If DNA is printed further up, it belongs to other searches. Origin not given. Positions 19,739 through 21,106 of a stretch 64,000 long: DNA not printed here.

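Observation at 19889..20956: PRTase-HAD fusion protein inside a glycan locus: candidate glycan phosphoribosyltransferase/phosphatase (ribofuranose-installing module)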

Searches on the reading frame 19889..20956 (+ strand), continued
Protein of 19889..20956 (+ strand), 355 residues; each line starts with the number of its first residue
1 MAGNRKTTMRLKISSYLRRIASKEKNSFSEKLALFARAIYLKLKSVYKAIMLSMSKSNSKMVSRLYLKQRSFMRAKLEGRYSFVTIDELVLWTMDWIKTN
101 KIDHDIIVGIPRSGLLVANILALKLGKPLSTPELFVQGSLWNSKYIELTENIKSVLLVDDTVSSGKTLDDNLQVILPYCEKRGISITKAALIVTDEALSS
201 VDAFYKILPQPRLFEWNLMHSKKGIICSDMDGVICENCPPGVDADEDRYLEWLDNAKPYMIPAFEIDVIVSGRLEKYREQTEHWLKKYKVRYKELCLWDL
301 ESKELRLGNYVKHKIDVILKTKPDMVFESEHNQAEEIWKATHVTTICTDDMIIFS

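Call 94: search_protein_representatives(alignment_id=A1)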
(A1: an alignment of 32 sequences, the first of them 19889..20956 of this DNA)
Query: 32 sequences, 338 profile positions. Proteins with E-value up to 0.001 (for the whole library): 2938; up to 1e-10: 2037; up to 1e-30: 1241. The best 150 are listed.
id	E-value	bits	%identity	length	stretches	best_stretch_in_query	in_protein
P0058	8.3e-144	495.1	-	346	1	1-338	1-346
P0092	1.6e-140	484.3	-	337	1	1-338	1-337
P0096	1.4e-135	468.1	-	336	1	2-338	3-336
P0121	3.4e-118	410.9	-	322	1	53-337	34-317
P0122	4.1e-117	407.3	-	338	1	2-337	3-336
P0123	1.1e-115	402.6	-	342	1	5-338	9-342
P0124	3.9e-114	397.6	-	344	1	4-338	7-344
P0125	2.0e-112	392.0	-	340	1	4-338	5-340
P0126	4.3e-112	390.8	-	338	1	3-338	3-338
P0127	2.7e-109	381.6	-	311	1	33-338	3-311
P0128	1.8e-107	375.6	-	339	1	3-336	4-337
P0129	1.6e-106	372.6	-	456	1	32-331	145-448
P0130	4.6e-106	371.0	-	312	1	39-337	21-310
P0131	1.7e-103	362.5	-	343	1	5-337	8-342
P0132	3.9e-103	361.4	-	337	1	15-337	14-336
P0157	3.8e-85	302.3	-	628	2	82-337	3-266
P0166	1.8e-80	286.9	-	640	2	71-336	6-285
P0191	5.7e-69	249.1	-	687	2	85-335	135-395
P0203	1.3e-66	241.3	-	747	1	66-338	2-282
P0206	4.5e-66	239.5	-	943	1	16-332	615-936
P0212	4.0e-65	236.4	-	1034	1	66-337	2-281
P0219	1.8e-63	231.0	-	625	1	17-333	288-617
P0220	3.0e-63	230.2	-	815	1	67-336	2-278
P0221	3.0e-63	230.2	-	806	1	28-332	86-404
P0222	3.4e-63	230.1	-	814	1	58-336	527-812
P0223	3.4e-63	230.1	-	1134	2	67-337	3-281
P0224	3.5e-63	230.0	-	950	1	67-337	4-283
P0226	5.0e-63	229.5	-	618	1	66-337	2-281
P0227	5.7e-63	229.3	-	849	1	18-332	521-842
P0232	1.8e-62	227.7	-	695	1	84-337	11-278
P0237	5.5e-62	226.1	-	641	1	25-332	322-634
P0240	8.0e-62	225.6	-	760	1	67-336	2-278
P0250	7.7e-61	222.3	-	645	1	57-333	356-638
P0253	1.2e-60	221.7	-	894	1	69-337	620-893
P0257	2.4e-60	220.7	-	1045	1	67-336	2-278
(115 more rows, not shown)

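Call 95: search_protein_families(library=pfam, proteins=[P0206, P0212, P0223, P0257, P0224, P0253, P0227, P0222, P0220, P0221], max_evalue=0.001)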
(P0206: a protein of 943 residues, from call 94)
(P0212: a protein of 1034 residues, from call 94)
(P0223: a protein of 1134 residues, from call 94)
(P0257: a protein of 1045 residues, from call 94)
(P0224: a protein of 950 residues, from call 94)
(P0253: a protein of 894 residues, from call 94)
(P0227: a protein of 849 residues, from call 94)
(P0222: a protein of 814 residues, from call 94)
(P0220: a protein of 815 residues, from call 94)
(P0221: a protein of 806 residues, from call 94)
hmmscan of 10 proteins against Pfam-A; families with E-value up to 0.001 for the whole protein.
P0206 (943 aa): 2 families
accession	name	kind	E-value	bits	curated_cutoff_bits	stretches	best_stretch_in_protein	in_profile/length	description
PF01501.26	Glyco_transf_8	-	8e-46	157.1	24.3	1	6-259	2-250/253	Glycosyl transferase family 8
PF00156.33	Pribosyltran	-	9.2e-06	25.5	26.3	1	667-790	15-139/158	Phosphoribosyl transferase domain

P0212 (1034 aa): 6 families
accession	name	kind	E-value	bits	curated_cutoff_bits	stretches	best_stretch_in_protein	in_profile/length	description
PF14305.11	ATPgrasp_TupA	-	1.9e-60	204.8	25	1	329-569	1-240/241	TupA-like ATPgrasp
PF00534.26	Glycos_transf_1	-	9.6e-21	74.5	26.4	1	781-928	13-160/172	Glycosyl transferases group 1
PF13692.12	Glyco_trans_1_4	-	1.4e-15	58.2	27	1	785-923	3-139/142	Glycosyl transferases group 1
PF00156.33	Pribosyltran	-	3.7e-11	43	26.3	1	12-145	7-151/158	Phosphoribosyl transferase domain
PF13439.12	Glyco_transf_4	-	1.7e-06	28.6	28.5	1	595-766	2-169/170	Glycosyltransferase Family 4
PF20706.3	GT4-conflict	-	1.9e-05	24.3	26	1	781-904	195-325/385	Family 4 Glycosyltransferase in conflict systems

P0223 (1134 aa): 7 families
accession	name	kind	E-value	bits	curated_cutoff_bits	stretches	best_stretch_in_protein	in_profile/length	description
PF00534.26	Glycos_transf_1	-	8.1e-22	78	26.4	1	501-654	4-157/172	Glycosyl transferases group 1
PF00535.33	Glycos_transf_2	-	3.4e-20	73.1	23.3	1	813-919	1-103/168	Glycosyl transferase family 2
PF13692.12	Glyco_trans_1_4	-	8.1e-19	68.7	27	1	514-653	3-140/142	Glycosyl transferases group 1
PF00156.33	Pribosyltran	-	1.5e-11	44.3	26.3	1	11-145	16-151/158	Phosphoribosyl transferase domain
PF13641.12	Glyco_tranf_2_3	-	2.6e-09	37.9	27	1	812-1041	3-218/230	Glycosyltransferase like family 2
PF13439.12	Glyco_transf_4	-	8.6e-08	32.8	28.5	1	325-494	3-168/170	Glycosyltransferase Family 4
PF20706.3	GT4-conflict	-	0.00045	19.8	26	1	476-631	165-323/385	Family 4 Glycosyltransferase in conflict systems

P0257 (1045 aa): 7 families
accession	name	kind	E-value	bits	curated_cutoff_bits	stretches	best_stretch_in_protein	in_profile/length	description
PF00534.26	Glycos_transf_1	-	2.8e-29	102.3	26.4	1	746-903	11-169/172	Glycosyl transferases group 1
PF13692.12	Glyco_trans_1_4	-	1.3e-22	81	27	1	752-891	3-141/142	Glycosyl transferases group 1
PF20706.3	GT4-conflict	-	2.6e-09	37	26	1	719-872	170-327/385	Family 4 Glycosyltransferase in conflict systems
PF13439.12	Glyco_transf_4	-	8.8e-09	36.1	28.5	1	562-728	4-164/170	Glycosyltransferase Family 4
PF05050.19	Methyltransf_21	-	3.1e-07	31.1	22.7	1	341-528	1-166/173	Methyltransferase FkbM domain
PF00156.33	Pribosyltran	-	1.6e-06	27.9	26.3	1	11-125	13-135/158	Phosphoribosyl transferase domain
PF13524.12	Glyco_trans_1_2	-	0.00024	21.5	25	1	821-912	41-134/144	Glycosyl transferase-like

P0224 (950 aa): 6 families
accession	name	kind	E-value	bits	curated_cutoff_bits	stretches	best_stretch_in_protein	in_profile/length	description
PF00534.26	Glycos_transf_1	-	4.7e-19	69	26.4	1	471-633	10-170/172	Glycosyl transferases group 1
PF13692.12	Glyco_trans_1_4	-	5.7e-16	59.5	27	1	478-620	3-141/142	Glycosyl transferases group 1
PF19786.4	DUF6270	-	1.7e-09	38.4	27.5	1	730-920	19-208/222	Family of unknown function (DUF6270)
PF00156.33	Pribosyltran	-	5.1e-08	32.8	26.3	1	15-143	15-147/158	Phosphoribosyl transferase domain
PF16994.11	Glyco_trans_4_5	-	1.3e-07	31.9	26.6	1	305-409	2-108/172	Glycosyl-transferase family 4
PF13439.12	Glyco_transf_4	-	0.00019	21.9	28.5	1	319-459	3-167/170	Glycosyltransferase Family 4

P0253 (894 aa): 3 families
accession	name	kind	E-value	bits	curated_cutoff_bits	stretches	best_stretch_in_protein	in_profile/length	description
PF05045.17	RgpF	-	2.4e-22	79.7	25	1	326-592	230-501/503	Rhamnan synthesis protein F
PF04765.19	TOD1_MUCI70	-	4.3e-15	56.3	21.4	1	131-331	68-290/314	TOD1/MUCI70, glycosyltransferase-like domain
PF00156.33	Pribosyltran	-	7.1e-05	22.6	26.3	1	639-743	30-140/158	Phosphoribosyl transferase domain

P0227 (849 aa): 4 families
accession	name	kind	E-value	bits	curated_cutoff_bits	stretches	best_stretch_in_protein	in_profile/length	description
PF00535.33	Glycos_transf_2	-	1.9e-36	126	23.3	1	5-130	1-127/168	Glycosyl transferase family 2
PF10111.15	Glyco_tranf_2_2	-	2.6e-10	40.7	27.3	1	5-111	1-111/276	Glycosyltransferase like family 2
PF00156.33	Pribosyltran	-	9.8e-10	38.4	26.3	1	570-697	11-140/158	Phosphoribosyl transferase domain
PF13641.12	Glyco_tranf_2_3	-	2.8e-08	34.5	27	1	2-116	1-121/230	Glycosyltransferase like family 2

P0222 (814 aa): 3 families
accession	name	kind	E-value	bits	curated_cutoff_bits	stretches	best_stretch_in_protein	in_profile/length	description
PF05045.17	RgpF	-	1.2e-29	103.8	25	1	253-517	230-503/503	Rhamnan synthesis protein F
PF00156.33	Pribosyltran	-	3.9e-07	30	26.3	1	547-672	15-147/158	Phosphoribosyl transferase domain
PF04765.19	TOD1_MUCI70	-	1.5e-05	24.9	21.4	1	115-258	140-290/314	TOD1/MUCI70, glycosyltransferase-like domain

P0220 (815 aa): 5 families
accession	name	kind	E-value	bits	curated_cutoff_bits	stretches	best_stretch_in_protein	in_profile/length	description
PF00534.26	Glycos_transf_1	-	1e-29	103.7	26.4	1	508-667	11-171/172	Glycosyl transferases group 1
PF13692.12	Glyco_trans_1_4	-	8.5e-22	78.4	27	1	514-653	3-141/142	Glycosyl transferases group 1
PF20706.3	GT4-conflict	-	1.2e-07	31.5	26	1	474-632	152-325/385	Family 4 Glycosyltransferase in conflict systems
PF00156.33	Pribosyltran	-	4.3e-06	26.6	26.3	1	25-140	31-148/158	Phosphoribosyl transferase domain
PF13524.12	Glyco_trans_1_2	-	0.00079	19.8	25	0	576-671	34-131/144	Glycosyl transferase-like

P0221 (806 aa): 2 families
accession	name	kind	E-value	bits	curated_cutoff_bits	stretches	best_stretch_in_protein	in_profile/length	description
PF00156.33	Pribosyltran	-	1.1e-08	35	26.3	1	134-249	14-129/158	Phosphoribosyl transferase domain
PF05050.19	Methyltransf_21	-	1.6e-08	35.3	22.7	1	694-759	96-167/173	Methyltransferase FkbM domain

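Call 96: search_protein_families(library=pfam, proteins=[P0157, P0166, P0191, P0203, P0219, P0226, P0232, P0237, P0240, P0250], max_evalue=0.001)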
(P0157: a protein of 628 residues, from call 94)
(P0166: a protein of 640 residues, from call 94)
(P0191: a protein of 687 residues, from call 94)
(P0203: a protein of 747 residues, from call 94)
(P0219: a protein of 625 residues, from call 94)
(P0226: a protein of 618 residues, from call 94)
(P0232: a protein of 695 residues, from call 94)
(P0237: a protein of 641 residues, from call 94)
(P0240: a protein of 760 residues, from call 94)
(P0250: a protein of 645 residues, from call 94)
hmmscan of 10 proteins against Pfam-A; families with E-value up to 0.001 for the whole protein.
P0157 (628 aa): 1 family
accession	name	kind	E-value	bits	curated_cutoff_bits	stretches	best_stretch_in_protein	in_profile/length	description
PF00156.33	Pribosyltran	-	4.2e-13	49.3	26.3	1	12-129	32-154/158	Phosphoribosyl transferase domain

P0166 (640 aa): 2 families
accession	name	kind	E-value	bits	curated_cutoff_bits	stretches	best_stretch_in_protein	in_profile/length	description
PF00156.33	Pribosyltran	-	4.1e-17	62.4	26.3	2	21-143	27-149/158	Phosphoribosyl transferase domain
PF14681.12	UPRTase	-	5.6e-05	23.1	27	0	399-454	114-172/206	Uracil phosphoribosyltransferase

P0191 (687 aa): 1 family
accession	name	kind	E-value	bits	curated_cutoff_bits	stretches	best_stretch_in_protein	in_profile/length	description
PF00156.33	Pribosyltran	-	4.9e-06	26.4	26.3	1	411-513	8-102/158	Phosphoribosyl transferase domain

P0203 (747 aa): 4 families
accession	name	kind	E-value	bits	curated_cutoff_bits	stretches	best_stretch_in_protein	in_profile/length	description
PF00534.26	Glycos_transf_1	-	4.7e-23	82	26.4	1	492-647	10-166/172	Glycosyl transferases group 1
PF13692.12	Glyco_trans_1_4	-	7.5e-17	62.3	27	1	499-637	3-139/142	Glycosyl transferases group 1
PF00156.33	Pribosyltran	-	1.4e-10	41.1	26.3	1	14-145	15-151/158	Phosphoribosyl transferase domain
PF13439.12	Glyco_transf_4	-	3.9e-06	27.4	28.5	1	308-479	2-168/170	Glycosyltransferase Family 4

P0219 (625 aa): 4 families
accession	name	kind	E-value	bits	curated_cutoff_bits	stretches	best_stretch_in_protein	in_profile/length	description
PF00535.33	Glycos_transf_2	-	1.6e-39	136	23.3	1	5-168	1-164/168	Glycosyl transferase family 2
PF10111.15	Glyco_tranf_2_2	-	3.3e-12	46.9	27.3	1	5-103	1-103/276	Glycosyltransferase like family 2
PF13641.12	Glyco_tranf_2_3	-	6e-09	36.7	27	1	2-102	1-107/230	Glycosyltransferase like family 2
PF00156.33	Pribosyltran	-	2e-06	27.6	26.3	1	354-473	18-141/158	Phosphoribosyl transferase domain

P0226 (618 aa): 3 families
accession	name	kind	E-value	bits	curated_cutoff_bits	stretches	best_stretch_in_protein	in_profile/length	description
PF00535.33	Glycos_transf_2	-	2.1e-25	90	23.3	1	308-441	2-132/168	Glycosyl transferase family 2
PF00156.33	Pribosyltran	-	2.7e-10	40.2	26.3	1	11-145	16-151/158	Phosphoribosyl transferase domain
PF13641.12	Glyco_tranf_2_3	-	1.1e-08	35.8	27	1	304-413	1-119/230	Glycosyltransferase like family 2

P0232 (695 aa): 2 families
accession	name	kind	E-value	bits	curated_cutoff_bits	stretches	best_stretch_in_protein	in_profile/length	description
PF05050.19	Methyltransf_21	-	3.3e-09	37.5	22.7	1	581-655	92-172/173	Methyltransferase FkbM domain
PF00156.33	Pribosyltran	-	1.2e-05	25.1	26.3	1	13-135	27-145/158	Phosphoribosyl transferase domain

P0237 (641 aa): 1 family
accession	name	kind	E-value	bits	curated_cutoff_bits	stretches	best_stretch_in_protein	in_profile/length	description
PF00156.33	Pribosyltran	-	3.9e-10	39.7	26.3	1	363-489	14-140/158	Phosphoribosyl transferase domain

P0240 (760 aa): 2 families
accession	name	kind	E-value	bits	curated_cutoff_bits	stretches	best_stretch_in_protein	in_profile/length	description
PF00156.33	Pribosyltran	-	1.7e-07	31.1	26.3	1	22-120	28-130/158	Phosphoribosyl transferase domain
PF04101.22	Glyco_tran_28_C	-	1.2e-06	29.1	22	1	651-738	66-156/166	Glycosyltransferase family 28 C-terminal domain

P0250 (645 aa): 2 families
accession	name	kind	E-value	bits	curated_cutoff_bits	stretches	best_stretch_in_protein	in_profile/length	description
PF04765.19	TOD1_MUCI70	-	2.7e-12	47.1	21.4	1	178-321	140-290/314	TOD1/MUCI70, glycosyltransferase-like domain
PF00156.33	Pribosyltran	-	2.7e-07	30.5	26.3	1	382-499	23-145/158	Phosphoribosyl transferase domain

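Call 118: list_cluster_members(proteins=[L098:9935-10918:+, L096:11597-12580:+])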
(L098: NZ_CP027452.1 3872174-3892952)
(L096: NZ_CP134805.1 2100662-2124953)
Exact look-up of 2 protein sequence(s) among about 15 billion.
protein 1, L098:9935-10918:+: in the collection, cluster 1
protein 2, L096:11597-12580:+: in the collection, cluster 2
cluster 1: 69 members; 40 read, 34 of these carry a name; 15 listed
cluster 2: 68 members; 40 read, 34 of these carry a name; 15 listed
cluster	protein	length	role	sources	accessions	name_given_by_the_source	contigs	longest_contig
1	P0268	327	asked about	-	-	hypothetical protein PSE25_001349 [Escherichia coli] | phosphoribosyltransferase family protein [Escherichia coli]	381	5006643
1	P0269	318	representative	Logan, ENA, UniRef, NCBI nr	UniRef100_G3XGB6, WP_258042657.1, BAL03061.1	Putative phosphoribosyltransferase n=2 Tax=Escherichia coli TaxID=562 RepID=G3XGB6_ECOLX | phosphoribosyltransferase family protein [Escherichia coli]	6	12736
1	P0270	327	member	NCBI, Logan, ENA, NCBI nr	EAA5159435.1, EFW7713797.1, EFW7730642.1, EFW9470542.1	TPA: phosphoribosyltransferase family protein [Shigella boydii] | phosphoribosyltransferase family protein [Shigella boydii]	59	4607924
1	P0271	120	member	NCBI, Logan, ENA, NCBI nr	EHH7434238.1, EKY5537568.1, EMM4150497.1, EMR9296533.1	phosphoribosyltransferase [Escherichia coli] | hypothetical protein [Escherichia coli]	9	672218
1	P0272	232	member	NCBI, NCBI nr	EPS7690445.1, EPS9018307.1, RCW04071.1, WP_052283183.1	hypothetical protein A0U98_08880 [Shigella boydii] | hypothetical protein [Shigella boydii]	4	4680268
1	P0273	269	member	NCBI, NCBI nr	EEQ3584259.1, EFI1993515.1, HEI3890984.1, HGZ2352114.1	phosphoribosyltransferase, partial [Escherichia coli] | phosphoribosyltransferase [Escherichia coli]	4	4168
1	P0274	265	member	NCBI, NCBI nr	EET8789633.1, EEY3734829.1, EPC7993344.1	phosphoribosyltransferase, partial [Escherichia coli] | phosphoribosyltransferase [Escherichia coli]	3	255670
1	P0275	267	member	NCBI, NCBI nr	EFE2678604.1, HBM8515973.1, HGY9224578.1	TPA: hypothetical protein L0W07_004597, partial [Escherichia coli] | phosphoribosyltransferase [Escherichia coli]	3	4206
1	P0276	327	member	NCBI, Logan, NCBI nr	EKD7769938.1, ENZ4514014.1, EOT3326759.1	hypothetical protein OSD65_001518 [Escherichia coli] | hypothetical protein [Escherichia coli]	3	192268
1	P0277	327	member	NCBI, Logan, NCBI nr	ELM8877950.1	hypothetical protein Q2S94_000587 [Escherichia coli] | hypothetical protein [Escherichia coli]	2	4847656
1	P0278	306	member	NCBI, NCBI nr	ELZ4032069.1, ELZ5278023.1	hypothetical protein UL370_004802, partial [Escherichia coli] | hypothetical protein [Escherichia coli]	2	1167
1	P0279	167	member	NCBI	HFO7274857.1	TPA: phosphoribosyltransferase family protein, partial [Escherichia coli]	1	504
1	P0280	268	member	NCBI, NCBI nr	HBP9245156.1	TPA: hypothetical protein L6786_004821, partial [Escherichia coli] | hypothetical protein [Escherichia coli]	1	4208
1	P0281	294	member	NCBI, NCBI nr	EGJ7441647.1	phosphoribosyltransferase, partial [Escherichia coli] | phosphoribosyltransferase [Escherichia coli]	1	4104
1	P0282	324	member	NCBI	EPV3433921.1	phosphoribosyltransferase family protein [Escherichia coli]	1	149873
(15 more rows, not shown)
